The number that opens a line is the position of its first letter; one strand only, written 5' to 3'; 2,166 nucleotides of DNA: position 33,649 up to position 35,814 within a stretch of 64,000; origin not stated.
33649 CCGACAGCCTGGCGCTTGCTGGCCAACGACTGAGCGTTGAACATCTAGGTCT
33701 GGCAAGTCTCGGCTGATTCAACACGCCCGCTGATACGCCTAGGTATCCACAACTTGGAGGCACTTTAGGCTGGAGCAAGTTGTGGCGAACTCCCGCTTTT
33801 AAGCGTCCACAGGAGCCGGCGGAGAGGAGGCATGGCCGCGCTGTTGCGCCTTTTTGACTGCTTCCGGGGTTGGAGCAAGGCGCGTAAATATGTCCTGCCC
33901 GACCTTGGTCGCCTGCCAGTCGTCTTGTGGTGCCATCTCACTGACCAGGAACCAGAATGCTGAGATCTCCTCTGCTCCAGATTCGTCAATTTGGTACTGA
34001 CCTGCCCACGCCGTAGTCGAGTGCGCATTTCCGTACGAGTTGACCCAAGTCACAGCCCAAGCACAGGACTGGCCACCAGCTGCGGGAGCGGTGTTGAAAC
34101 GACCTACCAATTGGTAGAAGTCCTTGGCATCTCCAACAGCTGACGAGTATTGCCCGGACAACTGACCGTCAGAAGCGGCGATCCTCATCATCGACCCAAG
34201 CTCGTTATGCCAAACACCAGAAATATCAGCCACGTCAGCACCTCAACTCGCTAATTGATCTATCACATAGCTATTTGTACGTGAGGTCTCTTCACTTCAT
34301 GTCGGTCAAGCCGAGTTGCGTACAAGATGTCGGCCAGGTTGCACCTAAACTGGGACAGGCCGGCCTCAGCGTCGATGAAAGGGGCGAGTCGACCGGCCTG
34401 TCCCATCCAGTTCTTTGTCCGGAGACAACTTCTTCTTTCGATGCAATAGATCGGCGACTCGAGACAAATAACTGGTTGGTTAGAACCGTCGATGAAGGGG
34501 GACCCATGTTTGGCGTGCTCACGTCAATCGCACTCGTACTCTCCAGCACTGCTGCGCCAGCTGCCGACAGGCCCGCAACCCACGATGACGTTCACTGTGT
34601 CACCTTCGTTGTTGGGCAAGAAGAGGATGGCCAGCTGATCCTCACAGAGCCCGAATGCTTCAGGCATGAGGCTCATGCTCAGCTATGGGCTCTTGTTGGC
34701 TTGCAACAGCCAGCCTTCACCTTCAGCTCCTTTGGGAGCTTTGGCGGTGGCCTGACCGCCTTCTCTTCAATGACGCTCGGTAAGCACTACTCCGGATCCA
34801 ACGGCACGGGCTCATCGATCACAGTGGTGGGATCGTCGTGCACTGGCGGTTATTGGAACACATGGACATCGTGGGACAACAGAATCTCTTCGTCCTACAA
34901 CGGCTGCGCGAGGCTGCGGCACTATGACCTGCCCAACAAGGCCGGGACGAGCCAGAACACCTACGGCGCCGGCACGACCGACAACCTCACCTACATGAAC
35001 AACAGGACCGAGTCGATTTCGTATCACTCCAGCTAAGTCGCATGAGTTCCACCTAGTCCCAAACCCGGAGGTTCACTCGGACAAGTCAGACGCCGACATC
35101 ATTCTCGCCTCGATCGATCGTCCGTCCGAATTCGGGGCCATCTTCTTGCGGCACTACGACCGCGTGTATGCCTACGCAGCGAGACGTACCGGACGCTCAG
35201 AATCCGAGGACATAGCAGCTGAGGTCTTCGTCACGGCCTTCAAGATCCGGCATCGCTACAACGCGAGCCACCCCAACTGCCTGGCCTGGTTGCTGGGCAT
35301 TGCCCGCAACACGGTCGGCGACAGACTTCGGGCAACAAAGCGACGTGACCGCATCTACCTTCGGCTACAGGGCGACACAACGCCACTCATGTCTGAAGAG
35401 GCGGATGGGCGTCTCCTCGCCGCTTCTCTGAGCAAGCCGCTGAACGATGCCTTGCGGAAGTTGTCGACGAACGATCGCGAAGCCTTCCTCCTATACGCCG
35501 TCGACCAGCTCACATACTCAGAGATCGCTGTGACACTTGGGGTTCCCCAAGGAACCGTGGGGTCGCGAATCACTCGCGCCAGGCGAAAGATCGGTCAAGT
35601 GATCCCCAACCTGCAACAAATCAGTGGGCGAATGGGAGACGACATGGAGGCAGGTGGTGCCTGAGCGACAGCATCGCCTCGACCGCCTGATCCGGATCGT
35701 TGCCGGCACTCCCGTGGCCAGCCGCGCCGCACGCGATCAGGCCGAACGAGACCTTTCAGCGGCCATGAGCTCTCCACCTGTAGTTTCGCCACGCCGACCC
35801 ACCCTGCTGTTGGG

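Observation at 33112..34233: Signal-less streptavidin homologue convergent with the biotin transporter gene bioY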

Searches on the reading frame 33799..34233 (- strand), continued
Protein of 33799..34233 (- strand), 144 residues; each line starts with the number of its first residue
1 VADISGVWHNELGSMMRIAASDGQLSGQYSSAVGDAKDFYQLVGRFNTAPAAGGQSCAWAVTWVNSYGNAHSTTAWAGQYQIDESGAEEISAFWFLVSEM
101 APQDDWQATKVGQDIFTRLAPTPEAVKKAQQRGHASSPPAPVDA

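Call 60: fold_search(model_id=the predicted structure, library=pdb)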
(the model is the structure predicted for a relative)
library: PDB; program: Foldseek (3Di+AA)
matches with E <= 10: 897; with E <= 0.001: 470
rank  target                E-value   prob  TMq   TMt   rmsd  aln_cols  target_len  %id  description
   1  6vjk_D                6.4e-13  1.00  0.79  0.92   1.6       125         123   42  Streptavidin mutant M88 (N49C/A86C) (released 2020-12-23)
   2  2y3e_A                6.7e-13  1.00  0.78  0.94   1.1       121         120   43  Traptavidin, apo-form (released 2011-02-16)
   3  7cq0                  7.1e-13  1.00  0.83  0.85   4.5       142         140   41  Crystal structure of Streptoavidin-C1 from Streptomyces cinamonensis (released 2021-07-14)
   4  6udb_C                7.4e-13  1.00  0.80  0.94   1.1       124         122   42  Spectroscopic and structural characterization of a genetically encoded direct sensor for protein-ligand interactions (released 2020-09-23)
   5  3ry1_A                7.8e-13  1.00  0.80  0.94   1.0       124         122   43  Wild-type core streptavidin at atomic resolution (released 2011-08-24)
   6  1swd_D                8.7e-13  1.00  0.77  0.93   1.1       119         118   42  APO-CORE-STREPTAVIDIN IN COMPLEX WITH BIOTIN (TWO UNOCCUPIED BINDING SITES) AT PH 4.5 (released 1998-03-04)
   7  7zx9                  1.0e-12  1.00  0.78  0.91   1.1       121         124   43  Streptavidin with a fluorescent substrate (released 2022-06-15)
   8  6vjk_I                1.1e-12  1.00  0.79  0.94   1.2       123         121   42  Streptavidin mutant M88 (N49C/A86C) (released 2020-12-23)
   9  1i9h_A                1.2e-12  1.00  0.78  0.92   2.0       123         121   43  CORE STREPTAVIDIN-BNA COMPLEX (released 2001-09-12)
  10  1swa_A                1.3e-12  1.00  0.78  0.94   1.1       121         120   43  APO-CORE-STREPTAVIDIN AT PH 4.5 (released 1998-03-04)
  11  1sre_A                1.3e-12  1.00  0.77  0.95   1.3       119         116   44  CRYSTALLOGRAPHIC AND THERMODYNAMIC COMPARISON OF NATURAL AND SYNTHETIC LIGANDS BOUND TO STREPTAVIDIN (released 1994-11-01)
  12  4yvb_C                1.6e-12  1.00  0.77  0.94   1.0       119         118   42  Structure of D128N streptavidin (released 2016-03-23)
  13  6vjk_L                1.6e-12  1.00  0.78  0.94   1.2       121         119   42  Streptavidin mutant M88 (N49C/A86C) (released 2020-12-23)
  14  1swu_A                1.7e-12  1.00  0.78  0.94   1.0       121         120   42  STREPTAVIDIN MUTANT Y43F (released 1999-11-10)
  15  8qq3_B                1.7e-12  1.00  0.78  0.89   1.0       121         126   43  Streptavidin with a Ni-cofactor (released 2024-02-07)
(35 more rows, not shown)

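Call 87: predict_structure(alignment_id=A6)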
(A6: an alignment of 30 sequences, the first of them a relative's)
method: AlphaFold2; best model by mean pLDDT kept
length: 143 residues; sequences in the alignment: 30
mean_pLDDT: 93.5   pTM: 0.87
mean pLDDT of the five models: 93.5, 93.4, 93.0, 93.0, 92.1
residues with pLDDT >= 90: 118; 70-90: 21; 50-70: 4; < 50: 0
segments of 3 or more residues with pLDDT < 50: none
pLDDT, mean of each block of 10 residues (from residue 1): 94 97 97 88 96 95 92 97 96 96 91 98 96 87 57
secondary structure, 60 per line:
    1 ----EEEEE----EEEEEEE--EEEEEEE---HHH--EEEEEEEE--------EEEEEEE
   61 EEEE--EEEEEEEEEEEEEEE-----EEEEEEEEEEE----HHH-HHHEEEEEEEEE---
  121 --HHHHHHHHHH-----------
elements in order: E5-9 E14-20 E23-29 E38-45 E54-64 E67-81 E87-97 E109-117 H123-132

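Call 90: fold_search(model_id=the predicted structure, library=pdb)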
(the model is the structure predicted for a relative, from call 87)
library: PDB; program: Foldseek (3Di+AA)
matches with E <= 10: 810; with E <= 0.001: 476
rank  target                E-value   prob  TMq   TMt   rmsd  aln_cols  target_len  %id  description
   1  7zx9                  1.8e-13  1.00  0.78  0.89   1.6       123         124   50  Streptavidin with a fluorescent substrate (released 2022-06-15)
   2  3ry1_A                1.8e-13  1.00  0.79  0.91   1.6       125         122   50  Wild-type core streptavidin at atomic resolution (released 2011-08-24)
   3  2y3e_A                2.1e-13  1.00  0.78  0.92   1.4       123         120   50  Traptavidin, apo-form (released 2011-02-16)
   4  3mg5_B                2.3e-13  1.00  0.77  0.91   1.6       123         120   50  Core-streptavidin mutant F130L in complex with biotin (released 2010-05-26)
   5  4yvb_B                2.3e-13  1.00  0.77  0.91   1.6       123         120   50  Structure of D128N streptavidin (released 2016-03-23)
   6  2bc3_B                2.6e-13  1.00  0.84  0.85   2.3       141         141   44  T7-tagged full-length streptavidin (released 2005-10-25)
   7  7cq0                  2.6e-13  1.00  0.84  0.86   3.0       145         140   43  Crystal structure of Streptoavidin-C1 from Streptomyces cinamonensis (released 2021-07-14)
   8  6udb_C                2.7e-13  1.00  0.79  0.92   1.6       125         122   49  Spectroscopic and structural characterization of a genetically encoded direct sensor for protein-ligand interactions (released 2020-09-23)
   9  9qnp_B                3.2e-13  1.00  0.77  0.88   1.6       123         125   50  Streptavidin K121W with a thiophenol cofactor as artificial hydrogen atom transferase (released 2025-11-12)
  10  6fry                  3.3e-13  1.00  0.76  0.87   1.6       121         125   50  Photo-Driven Hydrogen Evolution by an Artificial Hydrogenase Utilizing the Biotin-Streptavidin Technology (released 2019-03-13)
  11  1nbx_A                3.3e-13  1.00  0.77  0.92   1.6       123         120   50  Streptavidin Mutant Y43A at 1.70A Resolution (released 2003-09-02)
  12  3t6f_B                3.7e-13  1.00  0.78  0.91   1.7       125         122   49  Biotin complex of Y54F core streptavidin (released 2011-12-21)
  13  6vjk_D                3.7e-13  1.00  0.78  0.90   1.8       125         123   50  Streptavidin mutant M88 (N49C/A86C) (released 2020-12-23)
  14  1nqm_D                3.9e-13  1.00  0.78  0.92   1.4       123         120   50  Structure of Savm-W120K, streptavidin mutant (released 2003-07-15)
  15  1n9m_C                4.1e-13  1.00  0.78  0.87   1.7       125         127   49  Streptavidin Mutant S27A with Biotin at 1.6A Resolution (released 2003-09-02)
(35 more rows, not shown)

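Call 92: search_protein_families(library=ncbifam, proteins=[L127:5068-6030:+, L127:6026-7189:+, L012:10449-11534:+, L007:4247-5683:+, L059:95-691:-, L127:4480-4947:+, L014:1138-2508:+], max_evalue=1e-10)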
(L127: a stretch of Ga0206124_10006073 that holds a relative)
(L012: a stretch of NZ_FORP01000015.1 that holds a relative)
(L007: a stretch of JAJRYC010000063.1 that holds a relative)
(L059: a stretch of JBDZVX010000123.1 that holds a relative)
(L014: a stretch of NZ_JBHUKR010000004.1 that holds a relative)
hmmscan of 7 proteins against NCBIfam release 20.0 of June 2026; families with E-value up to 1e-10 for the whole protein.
L127:5068-6030:+ (321 aa): 8 families
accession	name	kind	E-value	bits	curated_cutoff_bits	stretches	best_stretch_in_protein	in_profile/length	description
TIGR00433.2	bioB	equivalog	1.5e-124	415.2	225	1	6-311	2-307/307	biotin synthase BioB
NF006308.0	PRK08508.1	equivalog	2.3e-56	191.1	377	1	44-311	8-273/279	biotin synthase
TIGR03957.1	rSAM_HmdB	equivalog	5.9e-19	68.4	320.9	1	23-282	21-276/317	5,10-methenyltetrahydromethanopterin hydrogenase cofactor biosynthesis protein HmdB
TIGR03910.1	pyrrolys_PylB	equivalog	4.2e-16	58.8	348.2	1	23-262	38-276/347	methylornithine synthase PylB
NF053743.1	LipS2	equivalog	1.7e-15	57.2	270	1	49-262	29-239/292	LipS2 family lipoyl synthase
NF053742.1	LipS1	equivalog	6.7e-13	48.9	230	1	45-285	9-245/268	LipS1 family lipoyl synthase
TIGR03956.1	rSAM_HydE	equivalog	6e-12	45.4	254.6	1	23-284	31-289/340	[FeFe] hydrogenase H-cluster radical SAM maturase HydE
TIGR03550.1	F420_cofG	equivalog_domain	6.1e-11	42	213.35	0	50-262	11-242/322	7,8-didemethyl-8-hydroxy-5-deazariboflavin synthase CofG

L127:6026-7189:+ (388 aa): 11 families
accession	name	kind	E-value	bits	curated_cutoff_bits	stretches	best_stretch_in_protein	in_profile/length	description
TIGR00858.1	bioF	equivalog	1.3e-123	412.4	426.45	1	30-381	18-364/365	8-amino-7-oxononanoate synthase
TIGR01825.1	gly_Cac_T_rel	subfamily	6.4e-88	295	535.4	1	30-383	30-377/385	BioF/Kbl family PLP-dependent acyltransferase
TIGR01821.1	5aminolev_synth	equivalog_domain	6.1e-86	288.8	338.55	1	27-385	37-394/402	5-aminolevulinate synthase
NF005394.0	PRK06939.1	equivalog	1.2e-85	287.6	460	1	30-385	39-391/397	glycine C-acetyltransferase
NF047600.1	SerpalmtaseCFB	equivalog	1.4e-81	274.2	640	1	29-385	39-389/395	serine palmitoyltransferase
NF047599.1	SerpalmtaseBetaP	equivalog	1.1e-78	264.6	500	1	20-386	30-391/394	serine palmitoyltransferase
TIGR01822.1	2am3keto_CoA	equivalog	4.5e-70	236.5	493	1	29-384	34-386/393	glycine C-acetyltransferase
NF047603.1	SerpalmtaseAlphaP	equivalog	6.5e-62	209.4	670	1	28-381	40-389/399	serine palmitoyltransferase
NF005526.0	PRK07179.1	equivalog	3.5e-56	190.5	428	1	21-386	42-397/407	alpha-hydroxyketone-type quorum-sensing autoinducer synthase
NF004608.1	PRK05937.1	equivalog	5.7e-42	143.8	399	1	34-386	3-347/366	8-amino-7-oxononanoate synthase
NF005697.0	PRK07505.1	subfamily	5.5e-41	140.5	342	1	9-386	24-400/405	hypothetical protein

L012:10449-11534:+ (362 aa): 10 families
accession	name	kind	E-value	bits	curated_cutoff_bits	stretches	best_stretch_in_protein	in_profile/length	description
TIGR00433.2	bioB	equivalog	5.1e-116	387.2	225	1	25-329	2-306/307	biotin synthase BioB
NF006308.0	PRK08508.1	equivalog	2.3e-61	207.5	377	1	66-331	9-274/279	biotin synthase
TIGR03910.1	pyrrolys_PylB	equivalog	1.8e-25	89.6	348.2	1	13-278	5-271/347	methylornithine synthase PylB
TIGR03956.1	rSAM_HydE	equivalog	5.8e-23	81.7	254.6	1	21-278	6-262/340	[FeFe] hydrogenase H-cluster radical SAM maturase HydE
TIGR03957.1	rSAM_HmdB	equivalog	6.5e-15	55.1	320.9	1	41-281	17-256/317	5,10-methenyltetrahydromethanopterin hydrogenase cofactor biosynthesis protein HmdB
NF053743.1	LipS2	equivalog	1.6e-13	50.7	270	1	62-267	23-224/292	LipS2 family lipoyl synthase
NF009544.0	PRK12928.1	subfamily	1.9e-13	50.3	210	1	71-242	73-244/300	lipoyl synthase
NF004019.1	PRK05481.1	subfamily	5.4e-13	48.9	203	1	74-242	57-224/286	lipoyl synthase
NF005609.0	PRK07360.1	equivalog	5.1e-12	45.2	426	0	13-152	8-146/374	7,8-didemethyl-8-hydroxy-5-deazariboflavin synthase subunit CofH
NF006687.0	PRK09234.1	equivalog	5.2e-11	41.4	1018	0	14-152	480-615/849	bifunctional FO biosynthesis protein CofGH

L007:4247-5683:+ (479 aa): 69 families (the best 25 are shown)
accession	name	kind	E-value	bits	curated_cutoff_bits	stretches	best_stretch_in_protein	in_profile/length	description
TIGR00508.1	bioA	equivalog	3.6e-159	529.8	405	2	136-474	90-418/419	adenosylmethionine--8-amino-7-oxononanoate transaminase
NF005443.0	PRK07030.1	equivalog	2.4e-147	491.1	729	2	136-478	106-448/451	adenosylmethionine--8-amino-7-oxononanoate transaminase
NF004624.0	PRK05964.1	equivalog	3.3e-134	447.6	494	2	136-473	103-421/427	adenosylmethionine--8-amino-7-oxononanoate transaminase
NF005683.0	PRK07481.1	subfamily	5e-113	378.4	575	2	137-475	108-448/453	hypothetical protein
NF005447.0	PRK07036.1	equivalog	2.7e-101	339.5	618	1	8-477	7-455/468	aminotransferase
NF005102.0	PRK06541.1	equivalog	6.8e-100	334.7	574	2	136-476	111-455/460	aspartate aminotransferase family protein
NF005812.0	PRK07678.1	subfamily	8.2e-100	334.5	488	2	138-474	106-447/451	aminotransferase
NF005682.0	PRK07480.1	subfamily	4.7e-95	319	510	1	8-475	7-450/459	aminotransferase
NF005940.0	PRK07986.1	equivalog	1.1e-94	317.4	625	2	136-475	102-422/429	adenosylmethionine--8-amino-7-oxononanoate transaminase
NF004767.0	PRK06105.1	subfamily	9.8e-91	304.6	517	2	136-474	108-447/460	aminotransferase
NF052567.1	OmAmTferAptACaul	equivalog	2.5e-90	303.3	500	2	136-474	95-428/431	omega-aminotransferase AptA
NF005375.0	PRK06917.1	equivalog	2.8e-89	299.9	535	1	37-474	15-436/448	aspartate aminotransferase family protein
NF005685.0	PRK07483.1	equivalog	2.2e-88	297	485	1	136-477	89-438/444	aspartate aminotransferase family protein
NF004625.0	PRK05965.1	subfamily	4.7e-87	292.6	729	1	135-472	105-443/460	hypothetical protein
NF004426.0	PRK05769.1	equivalog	3.9e-80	269.8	552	1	16-474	22-437/441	acetyl ornithine aminotransferase family protein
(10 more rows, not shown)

L059:95-691:- (198 aa): 0 families

L127:4480-4947:+ (156 aa): 1 family
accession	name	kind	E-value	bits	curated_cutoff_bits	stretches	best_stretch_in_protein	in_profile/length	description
NF047623.1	Stavidin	equivalog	1.6e-27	96.6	300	1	3-147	39-179/183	streptavidin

L014:1138-2508:+ (457 aa): 69 families (the best 25 are shown)
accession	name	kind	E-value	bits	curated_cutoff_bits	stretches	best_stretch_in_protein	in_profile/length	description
NF005683.0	PRK07481.1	subfamily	3.3e-101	339.5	575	2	204-440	204-450/453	hypothetical protein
NF005102.0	PRK06541.1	equivalog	3.5e-100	335.7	574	1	30-441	16-457/460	aspartate aminotransferase family protein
NF005682.0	PRK07480.1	subfamily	1.5e-99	333.8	510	1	49-442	36-454/459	aminotransferase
NF005447.0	PRK07036.1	equivalog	2.6e-95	319.8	618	2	205-446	210-461/468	aminotransferase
NF052567.1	OmAmTferAptACaul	equivalog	1.5e-92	310.6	500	1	50-439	21-430/431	omega-aminotransferase AptA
TIGR00508.1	bioA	equivalog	5.4e-90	302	405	1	34-436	1-417/419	adenosylmethionine--8-amino-7-oxononanoate transaminase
NF004767.0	PRK06105.1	subfamily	7.7e-90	301.6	517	2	204-446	205-456/460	aminotransferase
NF004624.0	PRK05964.1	equivalog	3.6e-88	295.9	494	1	31-439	11-424/427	adenosylmethionine--8-amino-7-oxononanoate transaminase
NF004625.0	PRK05965.1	subfamily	2e-80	270.7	729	1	51-440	32-448/460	hypothetical protein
NF005684.0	PRK07482.1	subfamily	3.4e-79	266.5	687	2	204-446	207-461/464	hypothetical protein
NF005685.0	PRK07483.1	equivalog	5.1e-77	259.6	485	2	205-441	187-439/444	aspartate aminotransferase family protein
NF002874.0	PRK03244.1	equivalog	4.9e-76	256.1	457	1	39-440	17-395/399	acetylornithine transaminase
NF041821.1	daptide_amino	equivalog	2.1e-75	253.8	450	1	48-437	14-404/405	daptide-type RiPP biosynthesis aminotransferase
NF005812.0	PRK07678.1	subfamily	1e-74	251.8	488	1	34-439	18-449/451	aminotransferase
TIGR00707.1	argD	subfamily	1.7e-74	250.9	410.05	1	50-436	12-379/381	acetylornithine/succinylornithine family transaminase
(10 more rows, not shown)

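Call 95: search_dna_similar(query=window:33799-34233:-, collection=phages, mode=protein, max_rows=10, max_evalue=0.001)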
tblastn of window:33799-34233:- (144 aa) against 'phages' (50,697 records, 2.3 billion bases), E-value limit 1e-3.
No match.

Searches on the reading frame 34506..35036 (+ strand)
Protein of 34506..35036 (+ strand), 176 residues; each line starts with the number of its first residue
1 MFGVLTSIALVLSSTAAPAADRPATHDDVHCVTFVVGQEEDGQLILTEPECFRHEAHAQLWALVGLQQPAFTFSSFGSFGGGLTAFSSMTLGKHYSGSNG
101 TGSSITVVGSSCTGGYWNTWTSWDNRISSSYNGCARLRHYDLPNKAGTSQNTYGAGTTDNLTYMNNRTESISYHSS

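Call 58: search_protein_families(library=padloc, proteins=[window:34506-35036:+], max_evalue=0.01)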
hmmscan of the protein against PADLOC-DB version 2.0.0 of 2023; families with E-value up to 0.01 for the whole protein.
window:34506-35036:+ (176 aa): 0 families

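Call 59: search_protein_families(library=ncbifam, proteins=[window:34506-35036:+], max_evalue=0.001)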
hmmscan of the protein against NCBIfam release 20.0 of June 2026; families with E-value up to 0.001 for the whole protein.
window:34506-35036:+ (176 aa): 0 families

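Call 91: search_protein_families(library=pfam, proteins=[window:34506-35036:+], max_evalue=1)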
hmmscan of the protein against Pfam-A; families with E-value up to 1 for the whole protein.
window:34506-35036:+ (176 aa): 1 family
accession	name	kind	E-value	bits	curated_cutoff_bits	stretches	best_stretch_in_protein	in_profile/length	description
PF03995.18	Inhibitor_I36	-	0.19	12.2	21.1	1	95-150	16-67/69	Peptidase inhibitor family I36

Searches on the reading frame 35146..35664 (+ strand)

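Call 3: search_protein_families(library=pfam, proteins=[window:35146-35664:+], max_evalue=0.01)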
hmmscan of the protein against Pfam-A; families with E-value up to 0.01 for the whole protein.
window:35146-35664:+ (172 aa): 8 families
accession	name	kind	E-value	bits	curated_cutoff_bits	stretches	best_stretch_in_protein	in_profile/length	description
PF08281.18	Sigma70_r4_2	-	1.9e-17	63.1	25.7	1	99-149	4-54/54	Sigma-70, region 4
PF04542.20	Sigma70_r2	-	2.5e-12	46.8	24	1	2-67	4-71/71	Sigma-70 region 2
PF04545.22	Sigma70_r4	-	2.7e-10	40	24.1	1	102-149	1-48/50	Sigma-70, region 4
PF13404.12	HTH_AsnC-type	-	7.8e-05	22.9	27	0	122-144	18-40/42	AsnC-type helix-turn-helix domain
PF22233.2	PhyR_sigma-like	-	0.0013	18.9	27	1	103-150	1-48/50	Response regulator PhyR, sigma-like domain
PF13384.12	HTH_23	-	0.0021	18.2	24.6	0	113-139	10-35/50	Homeodomain-like domain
PF04967.18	HTH_10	-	0.0026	17.9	23.1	0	46-66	29-49/53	HTH DNA binding domain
PF02001.22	DUF134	-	0.0096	16.9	27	0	106-156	35-85/98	Protein of unknown function DUF134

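Call 59: search_protein_families(library=ncbifam, proteins=[window:35146-35664:+], max_evalue=0.001)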
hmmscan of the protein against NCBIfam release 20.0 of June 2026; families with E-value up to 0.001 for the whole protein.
window:35146-35664:+ (172 aa): 85 families (the best 25 are shown)
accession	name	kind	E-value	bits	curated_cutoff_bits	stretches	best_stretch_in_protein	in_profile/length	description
TIGR02937.1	sigma70-ECF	superfamily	1.1e-23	83.6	42.9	1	2-151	9-163/165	sigma-70 family RNA polymerase sigma factor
TIGR02985.1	Sig70_bacteroi1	subfamily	8.9e-21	74.8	126.4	1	2-149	9-158/162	RNA polymerase sigma-70 factor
NF007229.0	PRK09647.1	equivalog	4.4e-20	72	265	1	2-153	52-202/220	RNA polymerase sigma factor SigE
NF009166.1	PRK12513.1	equivalog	9.8e-19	67.8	206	1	2-151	30-184/193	RNA polymerase sigma factor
NF007225.0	PRK09643.1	equivalog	1.1e-17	64.5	190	1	2-160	35-189/204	RNA polymerase sigma factor SigM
NF007227.0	PRK09645.1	subfamily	2.9e-17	63.1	202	1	3-153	22-170/177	sigma-70 family RNA polymerase sigma factor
NF004113.0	PRK05602.1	equivalog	1.1e-16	61.1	208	1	2-155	53-203/211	RNA polymerase sigma factor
NF008894.0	PRK11924.3-1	equivalog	1.4e-16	61.1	258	1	2-151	30-179/188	RNA polymerase sigma factor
NF009185.0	PRK12533.1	equivalog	1.7e-16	60.6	248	1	3-155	38-195/231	RNA polymerase sigma factor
TIGR02952.1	Sig70_famx2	equivalog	1.7e-16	60.6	206.45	1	3-148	20-165/170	ECF subfamily RNA polymerase sigma factor, BldN family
NF009164.0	PRK12511.1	equivalog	1.9e-16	60.1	185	1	6-149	18-155/182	RNA polymerase sigma factor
TIGR02950.1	SigM_subfam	subfamily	2.2e-16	60.1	147.95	1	2-151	8-156/159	RNA polymerase sigma factor, SigM family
TIGR02983.1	SigE-fam_strep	subfamily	3.8e-16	59.4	141.55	1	2-151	14-156/162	SigE family RNA polymerase sigma factor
NF058625.1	sigma_PG0214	equivalog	1.6e-15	57.2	130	1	5-157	15-165/170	GFO_1088 family ECF-type sigma factor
NF009172.0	PRK12519.1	subfamily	5.5e-15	55.4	222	1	2-149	37-185/194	RNA polymerase sigma factor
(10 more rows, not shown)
